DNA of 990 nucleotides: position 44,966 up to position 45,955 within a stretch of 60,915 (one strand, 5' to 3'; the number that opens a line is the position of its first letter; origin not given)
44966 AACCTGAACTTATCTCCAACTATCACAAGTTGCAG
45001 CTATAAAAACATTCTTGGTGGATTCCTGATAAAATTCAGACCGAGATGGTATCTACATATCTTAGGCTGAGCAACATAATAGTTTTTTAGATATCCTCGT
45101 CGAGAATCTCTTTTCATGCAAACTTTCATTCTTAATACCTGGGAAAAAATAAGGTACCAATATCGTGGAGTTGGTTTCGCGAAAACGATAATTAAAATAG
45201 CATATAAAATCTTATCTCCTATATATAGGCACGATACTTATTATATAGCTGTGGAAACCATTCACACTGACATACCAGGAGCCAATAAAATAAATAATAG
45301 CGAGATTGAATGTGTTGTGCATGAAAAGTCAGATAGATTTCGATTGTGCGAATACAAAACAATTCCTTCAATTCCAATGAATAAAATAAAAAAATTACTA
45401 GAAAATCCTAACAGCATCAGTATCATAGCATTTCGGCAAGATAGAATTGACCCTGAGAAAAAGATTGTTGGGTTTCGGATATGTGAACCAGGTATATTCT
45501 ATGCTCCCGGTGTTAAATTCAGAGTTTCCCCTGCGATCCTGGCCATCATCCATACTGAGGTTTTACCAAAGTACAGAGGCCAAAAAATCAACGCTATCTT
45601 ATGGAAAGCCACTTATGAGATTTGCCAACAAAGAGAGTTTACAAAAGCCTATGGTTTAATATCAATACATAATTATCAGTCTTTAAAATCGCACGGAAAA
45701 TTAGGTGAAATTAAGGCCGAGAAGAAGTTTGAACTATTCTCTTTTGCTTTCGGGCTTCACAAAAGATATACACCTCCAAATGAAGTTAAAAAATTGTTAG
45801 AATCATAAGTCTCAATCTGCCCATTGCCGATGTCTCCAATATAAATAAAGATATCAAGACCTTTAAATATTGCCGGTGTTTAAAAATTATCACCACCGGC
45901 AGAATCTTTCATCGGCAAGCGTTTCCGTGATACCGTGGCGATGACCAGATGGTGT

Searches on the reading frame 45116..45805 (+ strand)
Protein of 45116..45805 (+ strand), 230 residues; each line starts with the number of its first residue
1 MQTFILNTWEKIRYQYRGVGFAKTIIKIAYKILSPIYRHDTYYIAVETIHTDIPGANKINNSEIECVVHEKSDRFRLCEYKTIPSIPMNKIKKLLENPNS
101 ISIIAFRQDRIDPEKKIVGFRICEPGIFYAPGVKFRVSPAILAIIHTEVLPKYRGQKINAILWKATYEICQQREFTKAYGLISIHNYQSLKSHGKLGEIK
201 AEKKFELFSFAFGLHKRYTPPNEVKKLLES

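Call 17: search_protein_families(library=pfam, proteins=[window:45116-45805:+], max_evalue=0.01)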
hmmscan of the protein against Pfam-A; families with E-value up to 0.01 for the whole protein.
window:45116-45805:+ (230 aa): 3 families
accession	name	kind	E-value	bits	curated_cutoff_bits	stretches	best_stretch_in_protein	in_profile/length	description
PF00583.31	Acetyltransf_1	-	0.00012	22.8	20.7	1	84-197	17-115/116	Acetyltransferase (GNAT) family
PF14542.12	Acetyltransf_CG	-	0.0012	19.4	30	0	135-173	17-56/80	GCN5-related N-acetyl-transferase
PF18161.7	ISP1_C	-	0.0075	16.5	25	0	62-125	20-84/107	ISP1 C-terminal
